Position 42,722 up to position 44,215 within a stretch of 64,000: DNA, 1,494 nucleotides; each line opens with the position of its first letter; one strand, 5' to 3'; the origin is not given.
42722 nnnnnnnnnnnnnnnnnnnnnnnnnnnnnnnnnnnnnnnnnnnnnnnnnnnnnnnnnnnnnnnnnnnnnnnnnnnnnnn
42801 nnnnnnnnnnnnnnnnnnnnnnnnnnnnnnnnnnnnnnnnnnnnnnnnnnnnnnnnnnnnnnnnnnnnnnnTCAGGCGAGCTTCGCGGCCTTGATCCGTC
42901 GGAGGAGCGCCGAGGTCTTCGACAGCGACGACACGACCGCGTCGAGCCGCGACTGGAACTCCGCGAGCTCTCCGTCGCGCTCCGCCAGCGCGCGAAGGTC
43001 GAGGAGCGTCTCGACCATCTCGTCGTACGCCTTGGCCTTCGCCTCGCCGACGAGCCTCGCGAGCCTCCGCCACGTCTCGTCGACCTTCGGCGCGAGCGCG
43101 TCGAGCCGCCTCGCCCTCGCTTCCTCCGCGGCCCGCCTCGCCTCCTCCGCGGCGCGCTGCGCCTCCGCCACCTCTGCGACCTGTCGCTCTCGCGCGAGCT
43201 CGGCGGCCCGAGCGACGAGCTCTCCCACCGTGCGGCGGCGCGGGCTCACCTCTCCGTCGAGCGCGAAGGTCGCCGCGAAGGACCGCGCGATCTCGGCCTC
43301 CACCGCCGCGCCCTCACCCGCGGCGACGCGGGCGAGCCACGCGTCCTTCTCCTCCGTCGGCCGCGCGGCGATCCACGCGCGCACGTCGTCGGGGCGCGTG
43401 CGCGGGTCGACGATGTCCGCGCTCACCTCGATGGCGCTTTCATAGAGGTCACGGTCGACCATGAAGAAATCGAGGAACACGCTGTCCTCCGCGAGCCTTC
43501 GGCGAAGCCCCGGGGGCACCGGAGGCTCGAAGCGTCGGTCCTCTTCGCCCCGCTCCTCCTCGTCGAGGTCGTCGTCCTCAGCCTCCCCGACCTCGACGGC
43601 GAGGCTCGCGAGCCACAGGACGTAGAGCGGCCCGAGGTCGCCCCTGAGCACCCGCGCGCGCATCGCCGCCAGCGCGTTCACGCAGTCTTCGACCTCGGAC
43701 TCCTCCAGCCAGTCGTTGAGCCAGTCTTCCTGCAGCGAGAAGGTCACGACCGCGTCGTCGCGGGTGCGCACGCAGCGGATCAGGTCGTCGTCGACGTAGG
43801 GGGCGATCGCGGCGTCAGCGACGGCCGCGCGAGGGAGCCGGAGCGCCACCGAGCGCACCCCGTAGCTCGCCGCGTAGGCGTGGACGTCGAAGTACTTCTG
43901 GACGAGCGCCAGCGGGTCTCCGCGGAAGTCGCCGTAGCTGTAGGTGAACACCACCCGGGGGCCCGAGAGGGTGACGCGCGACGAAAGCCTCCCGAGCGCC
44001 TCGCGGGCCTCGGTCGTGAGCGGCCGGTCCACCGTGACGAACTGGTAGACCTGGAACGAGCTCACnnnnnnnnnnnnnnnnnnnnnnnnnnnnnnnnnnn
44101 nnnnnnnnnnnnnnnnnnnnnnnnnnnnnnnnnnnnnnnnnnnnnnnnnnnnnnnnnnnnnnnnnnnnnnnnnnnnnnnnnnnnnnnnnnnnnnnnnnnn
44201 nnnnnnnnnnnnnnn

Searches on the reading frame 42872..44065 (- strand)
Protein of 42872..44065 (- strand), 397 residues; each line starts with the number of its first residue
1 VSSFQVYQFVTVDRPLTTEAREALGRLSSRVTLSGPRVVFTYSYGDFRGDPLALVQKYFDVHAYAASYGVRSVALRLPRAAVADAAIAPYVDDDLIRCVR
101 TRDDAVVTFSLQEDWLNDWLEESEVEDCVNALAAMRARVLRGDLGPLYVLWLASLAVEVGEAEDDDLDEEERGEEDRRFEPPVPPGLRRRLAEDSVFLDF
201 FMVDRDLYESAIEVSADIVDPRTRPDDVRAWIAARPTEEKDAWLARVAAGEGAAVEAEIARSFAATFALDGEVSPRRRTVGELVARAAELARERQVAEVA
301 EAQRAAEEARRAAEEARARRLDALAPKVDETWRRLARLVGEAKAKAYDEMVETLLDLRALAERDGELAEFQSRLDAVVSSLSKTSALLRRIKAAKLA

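Call 3: search_protein_families(library=pfam, proteins=[window:42872-44065:-], max_evalue=1)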
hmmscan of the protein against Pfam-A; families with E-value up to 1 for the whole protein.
window:42872-44065:- (397 aa): 3 families
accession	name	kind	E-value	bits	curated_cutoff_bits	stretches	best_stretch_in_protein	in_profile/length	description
PF12631.12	MnmE_helical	-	0.056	14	40.1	1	288-344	145-199/211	MnmE helical domain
PF03063.25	Prismane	-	0.061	12.4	27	1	251-359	39-156/513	Prismane/CO dehydrogenase family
PF06098.16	Radial_spoke_3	-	0.083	12.7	26.4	1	267-338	64-136/229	Radial spoke protein 3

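Call 4: search_protein_families(library=ncbifam, proteins=[window:42872-44065:-], max_evalue=1)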
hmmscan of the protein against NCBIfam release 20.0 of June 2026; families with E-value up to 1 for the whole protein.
window:42872-44065:- (397 aa): 2 families
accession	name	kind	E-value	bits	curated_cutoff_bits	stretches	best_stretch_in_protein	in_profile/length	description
NF053767.1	CIS13_fam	equivalog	0.043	13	370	1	254-378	262-385/392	CIS13 family contractile injection system protein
NF052674.1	SAXB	equivalog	0.28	11.6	95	1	293-373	24-100/111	SoxAX-binding protein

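Call 5: search_protein_families(library=padloc, proteins=[window:42872-44065:-], max_evalue=1)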
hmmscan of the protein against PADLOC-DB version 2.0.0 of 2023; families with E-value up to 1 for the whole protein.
window:42872-44065:- (397 aa): 0 families
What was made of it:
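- On Known anti-phage defence proteins (PADLOC-DB v2): B gave no hit (call 5).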

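Call 8: search_solved_structures(query=window:42872-44065:-, max_evalue=10)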
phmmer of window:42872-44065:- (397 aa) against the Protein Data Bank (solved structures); distinct sequences matched with E-value up to 10: 5.
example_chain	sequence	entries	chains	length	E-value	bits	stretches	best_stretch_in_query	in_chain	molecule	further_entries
2kq9_A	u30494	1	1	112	0.19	13.9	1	204-269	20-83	DnaK suppressor protein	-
7olc_LR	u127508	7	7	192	0.85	11.7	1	273-329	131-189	Ribosomal protein L19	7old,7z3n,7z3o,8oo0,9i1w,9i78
1jad_A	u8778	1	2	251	2.6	10.1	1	278-362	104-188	phospholipase C beta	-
9itj_U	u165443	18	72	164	4.1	9.5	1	267-353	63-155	ATP synthase subunit b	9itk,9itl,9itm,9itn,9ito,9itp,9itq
8qhx_D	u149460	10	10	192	4.4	9.4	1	274-371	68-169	Membrane-associated protein Vipp1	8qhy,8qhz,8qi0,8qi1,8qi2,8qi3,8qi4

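Call 10: find_homologous_proteins(query=window:42872-44065:-)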
Query window:42872-44065:- (397 aa): 167 proteins with E <= 0.001 among 8000 candidates; the best 120 are listed.
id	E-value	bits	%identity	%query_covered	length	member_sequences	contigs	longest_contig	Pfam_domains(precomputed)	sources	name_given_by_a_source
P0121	7.1e-245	830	100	100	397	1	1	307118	-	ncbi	ncbi:MAG: hypothetical protein R3A52_05440 [Polyangiales bacterium]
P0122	2.7e-72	262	40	100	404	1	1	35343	-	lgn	-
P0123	1.0e-59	220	36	100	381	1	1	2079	-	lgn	-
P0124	3.2e-58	216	35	100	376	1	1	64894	-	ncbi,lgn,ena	-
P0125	5.6e-58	215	36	100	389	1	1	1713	-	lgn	-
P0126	7.2e-58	214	35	98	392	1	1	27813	-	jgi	jgi:hypothetical protein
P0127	6.4e-57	211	38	100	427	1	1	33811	-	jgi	jgi:hypothetical protein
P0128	8.4e-57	211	35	100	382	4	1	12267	-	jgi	-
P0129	1.2e-56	210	34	99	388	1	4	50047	-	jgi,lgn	jgi:hypothetical protein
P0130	1.3e-56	210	32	98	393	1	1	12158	-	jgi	jgi:hypothetical protein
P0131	1.7e-56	210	35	100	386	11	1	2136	-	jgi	jgi:hypothetical protein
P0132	3.7e-56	209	34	99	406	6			-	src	-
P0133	3.8e-56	209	36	100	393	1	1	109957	-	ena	-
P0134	1.3e-55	207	36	99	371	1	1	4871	-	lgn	-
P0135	1.7e-55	207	38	100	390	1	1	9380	-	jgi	jgi:hypothetical protein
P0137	2.1e-55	206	35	100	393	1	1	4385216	-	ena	-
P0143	2.7e-54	203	36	100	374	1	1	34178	-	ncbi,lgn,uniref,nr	ncbi:hypothetical protein [Archangium sp.]|uniref:hypothetical protein n=1 Tax=Archangium sp. TaxID=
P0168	1.2e-52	197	35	100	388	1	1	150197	-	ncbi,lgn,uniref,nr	ncbi:hypothetical protein EV193_11349 [Herbihabitans rhizosphaerae]|uniref:Uncharacterized protein n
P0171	2.0e-52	196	34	100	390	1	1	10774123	-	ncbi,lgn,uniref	ncbi:hypothetical protein V5E97_30010 [Singulisphaera sp. Ch08]|uniref:Uncharacterized protein n=1 T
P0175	4.1e-52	195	32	100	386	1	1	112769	-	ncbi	ncbi:hypothetical protein [Streptomyces mayteni]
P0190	7.1e-50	188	34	100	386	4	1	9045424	-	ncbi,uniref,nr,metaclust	ncbi:hypothetical protein VT84_24600 [Gemmata sp. SH-PL17]|uniref:hypothetical protein n=1 Tax=Gemma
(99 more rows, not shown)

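Call 20: find_encoding_contigs(protein=P0171, flank=10000, max_places=2)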
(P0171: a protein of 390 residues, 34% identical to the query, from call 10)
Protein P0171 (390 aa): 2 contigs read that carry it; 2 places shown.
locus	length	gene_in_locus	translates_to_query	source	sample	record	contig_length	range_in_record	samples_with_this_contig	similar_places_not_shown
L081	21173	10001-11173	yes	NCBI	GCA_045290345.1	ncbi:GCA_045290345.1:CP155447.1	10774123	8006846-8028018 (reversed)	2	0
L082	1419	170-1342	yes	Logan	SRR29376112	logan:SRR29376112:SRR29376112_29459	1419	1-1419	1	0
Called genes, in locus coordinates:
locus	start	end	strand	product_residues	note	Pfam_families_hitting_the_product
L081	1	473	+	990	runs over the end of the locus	PF12704:MacB_PCD (faint), PF02687:FtsX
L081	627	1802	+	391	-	PF13243:SQHop_cyclase_C (faint)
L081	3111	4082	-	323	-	-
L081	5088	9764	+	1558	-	PF14339:DUF4394, PF07452:CHRD, PF00353:HemolysinCabind (weak), PF19077:Big_13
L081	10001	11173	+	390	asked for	-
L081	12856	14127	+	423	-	PF00155:Aminotran_1_2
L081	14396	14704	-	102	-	-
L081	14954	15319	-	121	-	-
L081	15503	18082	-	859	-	PF02190:LON_substr_bdg, PF00004:AAA, PF07728:AAA_5, PF22667:Lon_lid, PF05362:Lon_C, PF13541:ChlI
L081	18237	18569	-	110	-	-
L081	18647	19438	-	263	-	PF02163:Peptidase_M50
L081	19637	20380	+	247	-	PF05721:PhyH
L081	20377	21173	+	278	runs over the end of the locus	PF01678:DAP_epimerase, PF05544:Pro_racemase (weak), PF01678:DAP_epimerase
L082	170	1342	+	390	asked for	-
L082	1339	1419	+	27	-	?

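Call 21: find_encoding_contigs(protein=P0175, flank=10000, max_places=2)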
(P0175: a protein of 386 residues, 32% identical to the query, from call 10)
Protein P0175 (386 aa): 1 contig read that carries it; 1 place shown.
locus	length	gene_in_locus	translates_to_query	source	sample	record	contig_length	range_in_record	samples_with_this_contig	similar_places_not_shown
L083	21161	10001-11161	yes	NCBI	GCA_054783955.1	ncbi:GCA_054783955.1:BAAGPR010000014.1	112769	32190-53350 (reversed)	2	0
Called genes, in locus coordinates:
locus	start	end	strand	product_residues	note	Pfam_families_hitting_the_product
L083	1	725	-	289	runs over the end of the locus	PF00528:BPD_transp_1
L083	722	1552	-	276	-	PF00528:BPD_transp_1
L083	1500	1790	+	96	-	-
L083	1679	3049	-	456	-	PF01547:SBP_bac_1, PF13416:SBP_bac_8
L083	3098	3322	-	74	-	-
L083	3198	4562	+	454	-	PF00232:Glyco_hydro_1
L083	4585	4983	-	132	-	PF14707:Sulfatase_C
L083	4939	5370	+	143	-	PF01177:Asp_Glu_race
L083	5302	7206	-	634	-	PF00884:Sulfatase, PF16347:SGSH_C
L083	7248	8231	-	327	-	PF03781:FGE-sulfatase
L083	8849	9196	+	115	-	-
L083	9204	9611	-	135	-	PF14472:DUF4429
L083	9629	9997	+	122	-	-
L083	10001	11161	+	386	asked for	-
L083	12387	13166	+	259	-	PF03883:H2O2_YaaD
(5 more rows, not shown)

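Call 22: find_encoding_contigs(protein=P0122, flank=10000, max_places=2)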
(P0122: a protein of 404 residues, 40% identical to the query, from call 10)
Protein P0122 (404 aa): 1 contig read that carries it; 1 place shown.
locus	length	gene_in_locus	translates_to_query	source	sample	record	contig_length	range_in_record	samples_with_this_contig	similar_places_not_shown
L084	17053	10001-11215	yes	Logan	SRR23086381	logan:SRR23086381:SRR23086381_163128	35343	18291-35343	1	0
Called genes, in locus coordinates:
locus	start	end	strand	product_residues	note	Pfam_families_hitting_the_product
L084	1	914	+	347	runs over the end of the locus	PF02900:LigB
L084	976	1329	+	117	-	-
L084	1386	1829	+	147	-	PF04134:DCC1-like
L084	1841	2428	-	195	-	-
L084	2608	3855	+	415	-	-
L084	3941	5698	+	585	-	PF07626:PSD3, PF07637:PSD5, PF07631:PSD4, PF07627:PSCyt3, PF07624:PSD2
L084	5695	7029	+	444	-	PF07586:HXXSHH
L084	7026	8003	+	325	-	-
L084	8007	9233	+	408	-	PF02463:SMC_N, PF13175:AAA_15, PF13476:AAA_23, PF13304:AAA_21, PF13175:AAA_15 (weak)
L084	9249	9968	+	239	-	-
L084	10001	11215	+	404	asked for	-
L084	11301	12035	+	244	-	PF00149:Metallophos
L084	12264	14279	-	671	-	PF00005:ABC_tran, PF02463:SMC_N (weak), PF13304:AAA_21 (faint)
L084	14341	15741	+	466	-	PF00305:Lipoxygenase (weak)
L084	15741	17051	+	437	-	?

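Call 24: predict_structure(alignment_id=A2)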
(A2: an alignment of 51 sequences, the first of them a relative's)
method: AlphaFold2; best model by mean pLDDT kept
length: 397 residues; sequences in the alignment: 51
mean_pLDDT: 93.5   pTM: 0.85
mean pLDDT of the five models: 93.5, 92.4, 92.1, 91.8, 91.5
residues with pLDDT >= 90: 326; 70-90: 67; 50-70: 4; < 50: 0
segments of 3 or more residues with pLDDT < 50: none
pLDDT, mean of each block of 10 residues (from residue 1): 91 94 95 95 92 97 95 96 93 94 96 83 96 95 94 94 83 88 92 94 96 92 93 97 95 89 86 83 97 98 98 97 98 94 94 97 98 95 92 96
secondary structure, 60 per line:
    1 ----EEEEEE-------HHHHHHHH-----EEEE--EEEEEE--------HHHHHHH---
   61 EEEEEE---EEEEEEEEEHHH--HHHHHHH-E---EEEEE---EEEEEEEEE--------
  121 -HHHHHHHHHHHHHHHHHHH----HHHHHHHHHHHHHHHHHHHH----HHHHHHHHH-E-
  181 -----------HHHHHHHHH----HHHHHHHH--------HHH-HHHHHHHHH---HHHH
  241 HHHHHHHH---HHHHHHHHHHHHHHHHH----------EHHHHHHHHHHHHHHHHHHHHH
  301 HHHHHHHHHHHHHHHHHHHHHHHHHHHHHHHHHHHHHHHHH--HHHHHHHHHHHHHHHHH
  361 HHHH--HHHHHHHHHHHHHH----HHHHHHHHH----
elements in order: E5-10 H18-25 E31-34 E37-42 H51-57 E61-66 E70-78 H84-90 E96-100 E104-112 H122-140 H145-164 H169-177 H192-200 H205-212 H225-233 H237-248 H252-268 H280-341 H344-364 H367-380 H385-393
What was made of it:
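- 42872..44065 (-): Gene B: 397-aa soluble acidic protein (pI 4.8). It is a divergent, partner-less member of a widespread uncharacterised family. AF2 pLDDT 93.5 (call 24).
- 42887..43228 (-): B C-terminal helical part: a 62-residue helix (aa 280-341) followed by three shorter helices (aa 344-393). Call 24.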

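Call 40: find_encoding_contigs(protein=P0190, flank=10000, max_places=1)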
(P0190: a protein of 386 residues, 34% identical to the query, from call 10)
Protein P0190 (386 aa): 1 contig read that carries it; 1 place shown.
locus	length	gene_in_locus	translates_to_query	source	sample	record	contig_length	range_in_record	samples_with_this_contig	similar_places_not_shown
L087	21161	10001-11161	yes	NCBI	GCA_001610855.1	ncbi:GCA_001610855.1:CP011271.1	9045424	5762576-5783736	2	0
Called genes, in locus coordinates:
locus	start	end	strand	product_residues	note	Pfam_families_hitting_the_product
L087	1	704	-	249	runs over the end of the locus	PF01699:Na_Ca_ex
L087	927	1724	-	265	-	PF02563:Poly_export (weak)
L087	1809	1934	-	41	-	-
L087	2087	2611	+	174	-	PF13384:HTH_23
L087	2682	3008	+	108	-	PF13358:DDE_3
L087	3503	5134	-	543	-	-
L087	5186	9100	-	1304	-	PF03629:SASA, PF10102:DUF2341, PF13385:Laminin_G_3, PF03629:SASA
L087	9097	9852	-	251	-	-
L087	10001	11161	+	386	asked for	-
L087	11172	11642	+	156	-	PF05163:DinB (weak), PF12867:DinB_2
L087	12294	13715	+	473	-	PF05221:AdoHcyase, PF00670:AdoHcyase_NAD, PF02826:2-Hacid_dh_C (weak)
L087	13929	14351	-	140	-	-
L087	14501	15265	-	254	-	PF00106:adh_short, PF01370:Epimerase (weak), PF08659:KR, PF13561:adh_short_C2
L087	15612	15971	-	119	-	PF15891:Nuc_deoxyri_tr2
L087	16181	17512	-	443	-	PF07586:HXXSHH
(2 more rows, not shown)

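Call 41: find_encoding_contigs(protein=P0143, flank=10000, max_places=1)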
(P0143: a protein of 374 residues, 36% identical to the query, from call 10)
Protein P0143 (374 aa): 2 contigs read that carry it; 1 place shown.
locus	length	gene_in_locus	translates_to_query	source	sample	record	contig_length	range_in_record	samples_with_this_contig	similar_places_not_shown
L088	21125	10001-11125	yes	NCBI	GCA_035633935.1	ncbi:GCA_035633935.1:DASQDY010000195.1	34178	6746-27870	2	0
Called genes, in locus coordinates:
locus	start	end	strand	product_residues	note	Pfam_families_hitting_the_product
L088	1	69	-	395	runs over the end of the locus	PF14072:DndB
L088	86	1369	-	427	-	PF01702:TGT (weak)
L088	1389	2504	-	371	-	PF14072:DndB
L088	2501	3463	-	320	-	-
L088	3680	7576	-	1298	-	PF01230:HIT, PF11969:DcpS_C, PF13091:PLDc_2 (weak), PF00270:DEAD, PF04851:ResIII, PF18766:SWI2_SNF2 (weak), PF00271:Helicase_C, PF00717:Peptidase_S24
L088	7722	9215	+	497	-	-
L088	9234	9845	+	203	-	-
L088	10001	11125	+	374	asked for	-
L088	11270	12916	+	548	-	PF01494:FAD_binding_3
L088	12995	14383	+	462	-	PF00675:Peptidase_M16, PF05193:Peptidase_M16_C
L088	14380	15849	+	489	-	PF00675:Peptidase_M16, PF05193:Peptidase_M16_C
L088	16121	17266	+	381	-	-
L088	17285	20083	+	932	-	PF13620:CarboxypepD_reg, PF13715:CarbopepD_reg_2, PF25183:OMP_b-brl_4 (weak), PF00593:TonB_dep_Rec_b-barrel (weak), PF25183:OMP_b-brl_4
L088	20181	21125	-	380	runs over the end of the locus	PF07759:DUF1615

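Call 47: search_solved_structures(query=A2, max_evalue=10)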
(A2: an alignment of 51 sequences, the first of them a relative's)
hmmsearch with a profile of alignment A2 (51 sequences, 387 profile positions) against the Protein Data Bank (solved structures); distinct sequences matched with E-value up to 10: 2.
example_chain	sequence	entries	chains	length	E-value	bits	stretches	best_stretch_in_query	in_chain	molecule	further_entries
8i9r_Cf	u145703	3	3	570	0.076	15.4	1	215-307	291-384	60S ribosome biogenesis protein Rrp14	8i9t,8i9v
7n3t_C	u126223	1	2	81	0.097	15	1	317-370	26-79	Designed TrkA-binding miniprotein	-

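Call 51: search_protein_families(library=pfam, alignment_id=A2, max_evalue=0.1)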
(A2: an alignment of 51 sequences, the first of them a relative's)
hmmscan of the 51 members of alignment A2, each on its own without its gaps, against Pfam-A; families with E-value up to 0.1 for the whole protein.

A. member 1, P0121 (397 aa): 3 families
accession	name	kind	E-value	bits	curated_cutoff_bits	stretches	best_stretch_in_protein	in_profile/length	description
PF12631.12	MnmE_helical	-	0.056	14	40.1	1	288-344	145-199/211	MnmE helical domain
PF03063.25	Prismane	-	0.061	12.4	27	1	251-359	39-156/513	Prismane/CO dehydrogenase family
PF06098.16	Radial_spoke_3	-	0.083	12.7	26.4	0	267-338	64-136/229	Radial spoke protein 3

B. families by the number of members that match (of 51 scanned): 16 families
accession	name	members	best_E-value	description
PF03732.24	Retrotrans_gag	2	0.00095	Retrotransposon gag protein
PF08785.16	Ku_PK_bind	2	0.036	Ku C terminal domain like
PF19569.5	START_2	2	0.06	START-like superfamily domain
PF08281.18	Sigma70_r4_2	1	0.00095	Sigma-70, region 4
PF19343.5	HAM1_N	1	0.0093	HAM1-like, N-terminal domain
PF04014.23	MazE_antitoxin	1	0.011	Antidote-toxin recognition MazE, bacterial antitoxin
PF13902.11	R3H-assoc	1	0.013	R3H-associated N-terminal domain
PF16068.10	DUF4810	1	0.023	Domain of unknown function (DUF4810)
PF13339.11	AATF-Che1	1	0.027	Apoptosis antagonizing transcription factor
PF19555.4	DUF6078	1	0.029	Family of unknown function (DUF6078)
PF25450.1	Rab11-FIP3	1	0.053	Rab11-FIP3-like domain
PF12631.12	MnmE_helical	1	0.056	MnmE helical domain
PF03063.25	Prismane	1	0.061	Prismane/CO dehydrogenase family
PF16063.10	DUF4805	1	0.062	Domain of unknown function (DUF4805)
PF13281.12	MAP3K_TRAF_bd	1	0.078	MAP3K TRAFs-binding domain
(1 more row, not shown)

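Call 57: search_protein_families(library=phrogs, proteins=[window:42872-44065:-], max_evalue=0.1)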
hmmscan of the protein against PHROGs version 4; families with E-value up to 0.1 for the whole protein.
window:42872-44065:- (397 aa): 1 family
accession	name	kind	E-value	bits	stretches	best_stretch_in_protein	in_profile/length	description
phrog_15609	-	unknown function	0.062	13.7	1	286-394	181-289/316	-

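Call 59: fold_search(model_id=the predicted structure, library=viral)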
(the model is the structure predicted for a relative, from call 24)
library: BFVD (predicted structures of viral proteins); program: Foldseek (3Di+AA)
matches with E <= 10: 527; with E <= 0.001: 0
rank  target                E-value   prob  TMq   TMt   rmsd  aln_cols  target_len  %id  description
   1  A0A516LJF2            5.0e-02  0.99  0.15  0.29   3.7       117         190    9  (no name in the UniProt tables at hand)
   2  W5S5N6                5.3e-02  0.21  0.13  0.18  13.7       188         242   18  Uncharacterized protein [Pithovirus sibericum]
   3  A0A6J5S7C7            8.9e-02  0.84  0.11  0.27   7.0        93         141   10  Uncharacterized protein [uncultured Caudovirales phage]
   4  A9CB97                1.2e-01  0.15  0.09  0.15  12.3       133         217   16  Protein E4.3 [Snake adenovirus serotype 1]
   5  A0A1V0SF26            1.4e-01  0.09  0.13  0.12  15.4       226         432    8  Small RNA 2'-O-methyltransferase [Hokovirus HKV1]
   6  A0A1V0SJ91            1.4e-01  0.03  0.09  0.09  33.0       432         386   10  Uncharacterized protein [Klosneuvirus KNV1]
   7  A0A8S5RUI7            1.7e-01  0.11  0.12  0.14  14.8       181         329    7  (no name in the UniProt tables at hand)
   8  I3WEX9                1.9e-01  0.09  0.09  0.09  15.5       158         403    7  Rh152/Rh151 [Rhesus cytomegalovirus (strain 68-1)]
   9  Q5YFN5                2.1e-01  0.08  0.09  0.10  18.2       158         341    6  Ig-like domain-containing protein [Singapore grouper iridovirus]
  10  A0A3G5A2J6            2.7e-01  0.08  0.09  0.11  29.8       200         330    8  Uncharacterized protein [Harvfovirus sp.]
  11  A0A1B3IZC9            2.7e-01  0.06  0.09  0.16  15.0       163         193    7  NS7b protein [Rousettus bat coronavirus]
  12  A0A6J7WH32            2.8e-01  0.13  0.15  0.22  10.4       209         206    8  Uncharacterized protein [uncultured Caudovirales phage]
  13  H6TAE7                2.8e-01  0.08  0.07  0.15  14.7       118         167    6  TNF-receptor-like protein CrmB [Cotia virus]
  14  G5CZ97                3.2e-01  0.14  0.14  0.19  12.4       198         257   10  E4 34K [Equine adenovirus A serotype 1]
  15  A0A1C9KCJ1            3.2e-01  0.06  0.07  0.10  14.4       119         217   10  Chemokine binding protein [Volepox virus]
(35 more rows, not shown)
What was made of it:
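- Tried and rejected: Foldseek of B against viral structures: nothing below E 0.05 (call 59).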

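Call 62: find_related_loci(query=A2, collection=viral_contigs, flank=8000)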
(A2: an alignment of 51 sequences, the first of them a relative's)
Query A2 (397 aa) in viral_contigs; peptide patterns used: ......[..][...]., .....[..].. (x = any residue, [..] = any of these).
154 stretches matched a pattern, but none encodes a relative of the query by tblastn (E <= 1e-3).
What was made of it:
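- PADLOC has no model that matches B (call 5), and B is absent from viral contigs (call 62).
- Tried and rejected: Scan of viral contigs for B: none (call 62).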

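Call 63: find_encoding_contigs(protein=P0137, flank=10000, max_places=1)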
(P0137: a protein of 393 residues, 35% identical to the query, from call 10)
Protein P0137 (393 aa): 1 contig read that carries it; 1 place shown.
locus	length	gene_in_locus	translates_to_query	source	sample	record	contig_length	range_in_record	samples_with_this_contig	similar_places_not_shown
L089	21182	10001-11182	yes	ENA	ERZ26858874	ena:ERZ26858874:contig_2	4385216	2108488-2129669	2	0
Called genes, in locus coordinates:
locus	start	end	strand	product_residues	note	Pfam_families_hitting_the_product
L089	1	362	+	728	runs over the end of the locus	PF12437:GSIII_N, PF00120:Gln-synt_C, PF18318:Gln-synt_C-ter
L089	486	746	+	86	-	-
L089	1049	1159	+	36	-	-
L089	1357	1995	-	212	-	PF10021:PARG_cat_microb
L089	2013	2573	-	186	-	PF05685:Uma2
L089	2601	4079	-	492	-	PF14691:Fer4_20, PF00070:Pyr_redox (weak), PF01266:DAO, PF01494:FAD_binding_3 (weak), PF01593:Amino_oxidase, PF07992:Pyr_redox_2, PF12831:FAD_oxidored (weak), PF13450:NAD_binding_8, +3 more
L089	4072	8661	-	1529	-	PF00310:GATase_2, PF04898:Glu_syn_central, PF01645:Glu_synthase, PF01493:GXGXG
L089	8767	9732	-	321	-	PF00126:HTH_1, PF03466:LysR_substrate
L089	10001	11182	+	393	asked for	-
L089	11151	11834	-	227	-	PF02441:Flavoprotein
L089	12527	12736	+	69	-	-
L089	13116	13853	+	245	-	-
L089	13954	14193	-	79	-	-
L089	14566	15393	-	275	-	PF04471:Mrr_cat, PF22722:NA-iREase1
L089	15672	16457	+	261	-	PF01128:IspD, PF12804:NTP_transf_3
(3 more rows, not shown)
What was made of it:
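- Several contexts are ordinary metabolic genes (calls 20, 21, 63). Several B loci lie among metabolic genes (calls 20, 21, 63).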
